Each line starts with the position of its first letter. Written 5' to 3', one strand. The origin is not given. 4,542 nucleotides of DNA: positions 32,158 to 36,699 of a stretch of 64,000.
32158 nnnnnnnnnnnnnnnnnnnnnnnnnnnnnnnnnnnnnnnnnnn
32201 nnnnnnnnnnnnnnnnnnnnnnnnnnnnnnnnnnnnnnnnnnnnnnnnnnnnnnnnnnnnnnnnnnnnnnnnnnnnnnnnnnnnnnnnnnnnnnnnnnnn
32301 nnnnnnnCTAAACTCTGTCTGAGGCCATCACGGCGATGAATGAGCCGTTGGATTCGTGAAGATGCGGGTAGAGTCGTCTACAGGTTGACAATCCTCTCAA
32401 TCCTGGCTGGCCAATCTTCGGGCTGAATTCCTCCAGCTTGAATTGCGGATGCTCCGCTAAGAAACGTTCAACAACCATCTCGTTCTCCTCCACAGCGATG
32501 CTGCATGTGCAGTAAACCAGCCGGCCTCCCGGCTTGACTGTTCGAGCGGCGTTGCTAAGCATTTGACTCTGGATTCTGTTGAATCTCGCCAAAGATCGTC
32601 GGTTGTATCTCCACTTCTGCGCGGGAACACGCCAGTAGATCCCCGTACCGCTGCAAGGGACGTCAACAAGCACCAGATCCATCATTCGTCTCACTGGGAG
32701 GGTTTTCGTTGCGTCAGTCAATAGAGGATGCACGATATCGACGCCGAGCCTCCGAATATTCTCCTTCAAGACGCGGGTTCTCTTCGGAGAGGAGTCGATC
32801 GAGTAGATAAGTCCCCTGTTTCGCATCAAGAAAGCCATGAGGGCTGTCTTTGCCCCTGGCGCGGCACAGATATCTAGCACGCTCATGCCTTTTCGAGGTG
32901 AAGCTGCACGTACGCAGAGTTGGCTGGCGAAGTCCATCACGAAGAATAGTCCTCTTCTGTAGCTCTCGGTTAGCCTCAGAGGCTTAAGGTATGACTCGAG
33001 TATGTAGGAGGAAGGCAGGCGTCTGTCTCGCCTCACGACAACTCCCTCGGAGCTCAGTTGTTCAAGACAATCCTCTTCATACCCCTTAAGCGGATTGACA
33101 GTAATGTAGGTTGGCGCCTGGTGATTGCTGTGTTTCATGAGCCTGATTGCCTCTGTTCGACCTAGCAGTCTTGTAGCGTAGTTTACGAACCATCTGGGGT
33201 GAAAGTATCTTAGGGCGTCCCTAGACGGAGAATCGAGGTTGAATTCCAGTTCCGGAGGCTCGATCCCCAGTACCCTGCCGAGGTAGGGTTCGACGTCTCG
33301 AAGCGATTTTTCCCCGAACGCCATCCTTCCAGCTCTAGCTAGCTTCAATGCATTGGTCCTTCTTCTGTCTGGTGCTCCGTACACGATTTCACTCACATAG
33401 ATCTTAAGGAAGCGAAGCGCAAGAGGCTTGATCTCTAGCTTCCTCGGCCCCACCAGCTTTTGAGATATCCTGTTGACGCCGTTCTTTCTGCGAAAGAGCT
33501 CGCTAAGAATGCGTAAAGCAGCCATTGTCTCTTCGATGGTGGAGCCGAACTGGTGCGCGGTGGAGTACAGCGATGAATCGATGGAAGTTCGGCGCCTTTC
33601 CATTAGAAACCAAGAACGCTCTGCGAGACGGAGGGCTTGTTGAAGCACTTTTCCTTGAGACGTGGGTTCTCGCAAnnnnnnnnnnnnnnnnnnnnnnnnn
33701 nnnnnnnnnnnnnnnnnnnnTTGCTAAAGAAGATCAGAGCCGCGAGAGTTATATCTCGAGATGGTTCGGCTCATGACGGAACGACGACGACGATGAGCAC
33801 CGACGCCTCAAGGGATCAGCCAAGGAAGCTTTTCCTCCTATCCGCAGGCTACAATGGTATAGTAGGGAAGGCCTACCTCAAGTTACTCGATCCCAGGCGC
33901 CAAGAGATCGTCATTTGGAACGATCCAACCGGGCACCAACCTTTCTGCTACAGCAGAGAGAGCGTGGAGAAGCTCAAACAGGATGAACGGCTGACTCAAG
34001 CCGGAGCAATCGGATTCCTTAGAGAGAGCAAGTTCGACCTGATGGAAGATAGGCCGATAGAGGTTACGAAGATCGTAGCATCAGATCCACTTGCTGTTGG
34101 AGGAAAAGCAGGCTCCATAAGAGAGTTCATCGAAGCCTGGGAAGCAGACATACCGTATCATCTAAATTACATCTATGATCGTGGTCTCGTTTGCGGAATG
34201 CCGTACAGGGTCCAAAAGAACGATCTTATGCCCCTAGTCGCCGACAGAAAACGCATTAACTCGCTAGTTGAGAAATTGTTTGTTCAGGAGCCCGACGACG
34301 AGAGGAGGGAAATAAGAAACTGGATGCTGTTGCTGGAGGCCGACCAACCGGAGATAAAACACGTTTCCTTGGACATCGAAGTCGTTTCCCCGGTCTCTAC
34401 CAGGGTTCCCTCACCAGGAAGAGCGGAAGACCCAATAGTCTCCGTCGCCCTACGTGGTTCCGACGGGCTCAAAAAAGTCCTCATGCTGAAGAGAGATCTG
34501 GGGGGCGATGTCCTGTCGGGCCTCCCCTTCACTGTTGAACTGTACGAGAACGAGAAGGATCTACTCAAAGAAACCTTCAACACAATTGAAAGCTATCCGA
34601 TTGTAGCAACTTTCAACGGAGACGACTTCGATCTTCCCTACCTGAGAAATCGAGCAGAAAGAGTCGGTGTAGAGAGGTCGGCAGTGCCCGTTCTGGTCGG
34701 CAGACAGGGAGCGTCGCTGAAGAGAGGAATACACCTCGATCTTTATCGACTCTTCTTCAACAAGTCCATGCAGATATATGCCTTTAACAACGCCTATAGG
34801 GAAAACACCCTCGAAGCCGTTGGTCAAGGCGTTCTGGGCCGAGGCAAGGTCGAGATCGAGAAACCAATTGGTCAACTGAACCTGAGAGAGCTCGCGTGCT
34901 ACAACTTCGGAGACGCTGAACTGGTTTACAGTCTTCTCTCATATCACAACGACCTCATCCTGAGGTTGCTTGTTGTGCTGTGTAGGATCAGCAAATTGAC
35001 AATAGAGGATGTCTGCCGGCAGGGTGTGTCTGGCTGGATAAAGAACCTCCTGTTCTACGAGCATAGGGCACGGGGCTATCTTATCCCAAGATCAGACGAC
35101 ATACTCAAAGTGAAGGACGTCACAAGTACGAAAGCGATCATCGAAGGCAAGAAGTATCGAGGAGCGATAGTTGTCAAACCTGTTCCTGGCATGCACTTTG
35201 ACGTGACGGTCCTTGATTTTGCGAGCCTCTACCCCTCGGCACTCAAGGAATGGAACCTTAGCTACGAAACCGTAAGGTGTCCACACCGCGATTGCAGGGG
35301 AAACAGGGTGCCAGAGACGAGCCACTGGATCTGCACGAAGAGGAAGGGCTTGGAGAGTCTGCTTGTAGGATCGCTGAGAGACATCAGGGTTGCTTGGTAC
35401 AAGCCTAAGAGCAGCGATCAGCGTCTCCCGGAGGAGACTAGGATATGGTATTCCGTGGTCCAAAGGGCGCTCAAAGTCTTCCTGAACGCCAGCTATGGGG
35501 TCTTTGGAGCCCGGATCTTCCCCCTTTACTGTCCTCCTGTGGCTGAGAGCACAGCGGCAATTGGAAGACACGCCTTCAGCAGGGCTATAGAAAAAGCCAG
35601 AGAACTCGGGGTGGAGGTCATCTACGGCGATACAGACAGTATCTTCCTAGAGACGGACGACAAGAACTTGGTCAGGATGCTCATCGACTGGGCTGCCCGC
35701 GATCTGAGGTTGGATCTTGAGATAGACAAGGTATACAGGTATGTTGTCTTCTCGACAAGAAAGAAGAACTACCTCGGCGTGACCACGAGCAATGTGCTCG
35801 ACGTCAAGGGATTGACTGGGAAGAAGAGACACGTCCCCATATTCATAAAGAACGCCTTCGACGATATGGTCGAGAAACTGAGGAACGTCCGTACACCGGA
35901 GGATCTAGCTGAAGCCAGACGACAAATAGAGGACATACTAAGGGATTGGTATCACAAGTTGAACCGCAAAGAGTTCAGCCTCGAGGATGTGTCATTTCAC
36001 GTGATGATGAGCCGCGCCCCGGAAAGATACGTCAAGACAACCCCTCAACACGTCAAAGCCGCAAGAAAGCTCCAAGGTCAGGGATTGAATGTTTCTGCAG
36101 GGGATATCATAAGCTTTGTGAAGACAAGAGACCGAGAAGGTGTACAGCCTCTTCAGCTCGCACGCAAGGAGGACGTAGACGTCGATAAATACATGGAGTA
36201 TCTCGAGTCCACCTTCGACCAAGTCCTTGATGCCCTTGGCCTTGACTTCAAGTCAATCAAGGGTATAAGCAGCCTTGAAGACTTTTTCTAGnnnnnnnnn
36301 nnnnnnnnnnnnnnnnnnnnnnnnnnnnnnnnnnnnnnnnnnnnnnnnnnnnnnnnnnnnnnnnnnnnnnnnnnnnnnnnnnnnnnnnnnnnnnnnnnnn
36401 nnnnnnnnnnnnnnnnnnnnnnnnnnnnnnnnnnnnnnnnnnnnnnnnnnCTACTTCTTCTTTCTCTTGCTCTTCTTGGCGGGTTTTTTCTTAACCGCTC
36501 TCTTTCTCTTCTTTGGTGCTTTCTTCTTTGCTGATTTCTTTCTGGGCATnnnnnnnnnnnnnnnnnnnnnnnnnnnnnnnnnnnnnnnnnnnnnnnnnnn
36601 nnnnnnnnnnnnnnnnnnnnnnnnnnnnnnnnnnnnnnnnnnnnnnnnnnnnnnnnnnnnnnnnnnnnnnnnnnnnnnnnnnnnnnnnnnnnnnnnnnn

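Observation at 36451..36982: SD-led 32-codon poly-Lys/Arg micro-ORF divergent from an HDAC-family deacetylase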

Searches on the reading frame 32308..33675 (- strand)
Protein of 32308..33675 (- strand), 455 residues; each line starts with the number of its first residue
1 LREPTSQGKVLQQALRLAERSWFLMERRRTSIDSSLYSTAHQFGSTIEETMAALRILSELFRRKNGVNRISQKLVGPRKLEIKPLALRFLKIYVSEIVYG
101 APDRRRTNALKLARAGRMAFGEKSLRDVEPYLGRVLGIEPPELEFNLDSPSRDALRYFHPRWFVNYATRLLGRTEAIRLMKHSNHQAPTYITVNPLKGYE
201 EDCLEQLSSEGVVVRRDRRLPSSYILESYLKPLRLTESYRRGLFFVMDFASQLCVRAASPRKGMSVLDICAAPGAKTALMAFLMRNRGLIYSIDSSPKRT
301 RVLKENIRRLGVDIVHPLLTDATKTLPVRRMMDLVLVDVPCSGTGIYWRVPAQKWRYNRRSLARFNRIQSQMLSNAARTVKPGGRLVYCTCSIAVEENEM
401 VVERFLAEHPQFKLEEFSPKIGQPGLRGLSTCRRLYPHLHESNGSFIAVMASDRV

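Call 7: search_protein_families(library=pfam, proteins=[window:32308-33675:-], max_evalue=1)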
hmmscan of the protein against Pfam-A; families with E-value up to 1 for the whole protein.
window:32308-33675:- (455 aa): 10 families
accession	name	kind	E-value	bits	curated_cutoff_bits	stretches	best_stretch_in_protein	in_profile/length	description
PF01189.24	Methyltr_RsmB-F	-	5.5e-50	170.2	27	1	259-450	5-198/199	16S rRNA methyltransferase RsmB/F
PF22458.1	RsmF-B_ferredox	-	7.8e-09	36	27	1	159-228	1-69/74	Methyltr_RsmF/B-like, ferredoxin-like domain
PF13847.12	Methyltransf_31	-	2.4e-08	34.2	27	1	261-400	2-121/145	Methyltransferase domain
PF01728.25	FtsJ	-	3.5e-06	27.5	24.1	1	261-387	20-136/181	FtsJ-like methyltransferase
PF01135.25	PCMT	-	3.4e-05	24.2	20.3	1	261-326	72-137/210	Protein-L-isoaspartate(D-aspartate) O-methyltransferase (PCMT)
PF01269.23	Fibrillarin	-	0.0012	18.5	27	1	259-339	68-149/227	Fibrillarin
PF13649.12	Methyltransf_25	-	0.0024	18.9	27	1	266-337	1-70/97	Methyltransferase domain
PF01209.24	Ubie_methyltran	-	0.0063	16.3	20.1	1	255-324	40-109/233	ubiE/COQ5 methyltransferase family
PF02475.24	TRM5-TYW2_MTfase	-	0.021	15.2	28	1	262-340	36-113/164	TRM5/TYW2 methyltransferase domain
PF08241.18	Methyltransf_11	-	0.024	15.7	21.2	0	269-336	3-65/95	Methyltransferase domain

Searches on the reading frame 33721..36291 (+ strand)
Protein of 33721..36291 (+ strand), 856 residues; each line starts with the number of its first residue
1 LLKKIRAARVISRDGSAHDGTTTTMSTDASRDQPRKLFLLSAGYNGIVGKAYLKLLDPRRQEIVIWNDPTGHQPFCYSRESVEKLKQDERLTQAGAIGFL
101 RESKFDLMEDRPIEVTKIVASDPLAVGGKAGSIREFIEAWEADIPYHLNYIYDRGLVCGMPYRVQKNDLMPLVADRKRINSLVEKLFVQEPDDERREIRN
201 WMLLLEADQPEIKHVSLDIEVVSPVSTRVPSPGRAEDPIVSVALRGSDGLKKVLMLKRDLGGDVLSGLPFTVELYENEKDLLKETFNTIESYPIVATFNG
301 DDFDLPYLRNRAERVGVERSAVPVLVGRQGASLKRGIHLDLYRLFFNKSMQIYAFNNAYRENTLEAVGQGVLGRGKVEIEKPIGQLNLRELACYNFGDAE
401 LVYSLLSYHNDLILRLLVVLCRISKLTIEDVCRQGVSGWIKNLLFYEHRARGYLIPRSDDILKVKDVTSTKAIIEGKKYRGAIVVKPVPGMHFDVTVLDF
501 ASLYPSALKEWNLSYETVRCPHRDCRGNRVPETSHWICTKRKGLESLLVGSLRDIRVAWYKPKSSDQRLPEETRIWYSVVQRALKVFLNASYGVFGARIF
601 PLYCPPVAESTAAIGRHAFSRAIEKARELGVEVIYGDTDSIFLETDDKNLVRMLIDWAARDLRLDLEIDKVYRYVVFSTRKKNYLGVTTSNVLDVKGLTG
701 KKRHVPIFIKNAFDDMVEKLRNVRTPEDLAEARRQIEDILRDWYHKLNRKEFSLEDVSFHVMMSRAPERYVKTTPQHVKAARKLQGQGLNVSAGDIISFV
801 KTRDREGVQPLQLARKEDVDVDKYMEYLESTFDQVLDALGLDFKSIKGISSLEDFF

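Call 7: search_protein_families(library=pfam, proteins=[window:33721-36291:+], max_evalue=1)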
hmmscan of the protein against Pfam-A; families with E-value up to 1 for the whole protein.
window:33721-36291:+ (856 aa): 6 families
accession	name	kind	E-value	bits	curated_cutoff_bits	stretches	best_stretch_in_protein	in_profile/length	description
PF00136.26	DNA_pol_B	-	8.3e-47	160.4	23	1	428-819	3-425/453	DNA polymerase family B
PF03104.25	DNA_pol_B_exo1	-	5.3e-19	69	23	1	139-318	3-185/242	DNA polymerase family B, exonuclease domain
PF13482.12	RNase_H_2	-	1.9e-05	25.1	22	1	275-349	41-100/165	RNase_H superfamily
PF10108.15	DNA_pol_B_exo2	-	0.00041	20.5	24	1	276-318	35-78/213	Predicted 3'-5' exonuclease related to the exonuclease domain of PolB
PF03175.18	DNA_pol_B_2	-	0.071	12.4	25.8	1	478-517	212-254/468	DNA polymerase type B, organellar and viral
PF04063.20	DUF383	-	0.21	11.7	33.2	1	411-462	99-146/188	Domain of unknown function (DUF383)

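Call 23: list_cluster_members(proteins=[P0001, window:33721-36291:+])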
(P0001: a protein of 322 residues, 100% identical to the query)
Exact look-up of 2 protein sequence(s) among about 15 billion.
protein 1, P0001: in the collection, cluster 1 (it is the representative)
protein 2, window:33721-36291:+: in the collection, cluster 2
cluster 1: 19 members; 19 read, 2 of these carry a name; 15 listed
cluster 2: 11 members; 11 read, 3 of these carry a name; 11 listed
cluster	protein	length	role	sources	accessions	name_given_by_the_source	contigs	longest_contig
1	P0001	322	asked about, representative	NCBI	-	-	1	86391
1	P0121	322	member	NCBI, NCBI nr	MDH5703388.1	MAG: acetoin utilization protein AcuC [Aigarchaeota archaeon] | acetoin utilization protein AcuC [Aigarchaeota archaeon]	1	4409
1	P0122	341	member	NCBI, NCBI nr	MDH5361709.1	MAG: acetoin utilization protein AcuC [Aigarchaeota archaeon] | acetoin utilization protein AcuC [Aigarchaeota archaeon]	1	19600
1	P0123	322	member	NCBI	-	-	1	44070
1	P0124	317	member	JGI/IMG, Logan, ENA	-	-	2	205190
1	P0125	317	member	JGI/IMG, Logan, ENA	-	-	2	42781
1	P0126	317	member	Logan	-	-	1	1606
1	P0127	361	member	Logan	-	-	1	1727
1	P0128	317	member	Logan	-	-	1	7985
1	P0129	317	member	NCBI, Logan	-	-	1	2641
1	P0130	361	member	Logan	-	-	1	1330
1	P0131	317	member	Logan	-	-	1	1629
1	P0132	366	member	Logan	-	-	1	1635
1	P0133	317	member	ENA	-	-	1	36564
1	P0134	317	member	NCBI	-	-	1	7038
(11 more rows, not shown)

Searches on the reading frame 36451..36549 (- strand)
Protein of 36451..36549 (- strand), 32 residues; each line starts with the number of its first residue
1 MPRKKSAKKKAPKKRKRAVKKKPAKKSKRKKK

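Call 7: search_protein_families(library=pfam, proteins=[window:36451-36549:-], max_evalue=1)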
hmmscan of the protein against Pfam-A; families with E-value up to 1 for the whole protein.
window:36451-36549:- (32 aa): 0 families

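Call 35: search_solved_structures(query=window:36454-36549:-, max_evalue=10, show_alignments=3)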
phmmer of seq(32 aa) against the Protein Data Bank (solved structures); distinct sequences matched with E-value up to 10: 0.

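Call 36: search_protein_families(library=ncbifam, proteins=[window:36454-36549:-], max_evalue=10)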
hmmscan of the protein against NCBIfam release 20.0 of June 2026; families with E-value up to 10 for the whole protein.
seq(32 aa): 0 families
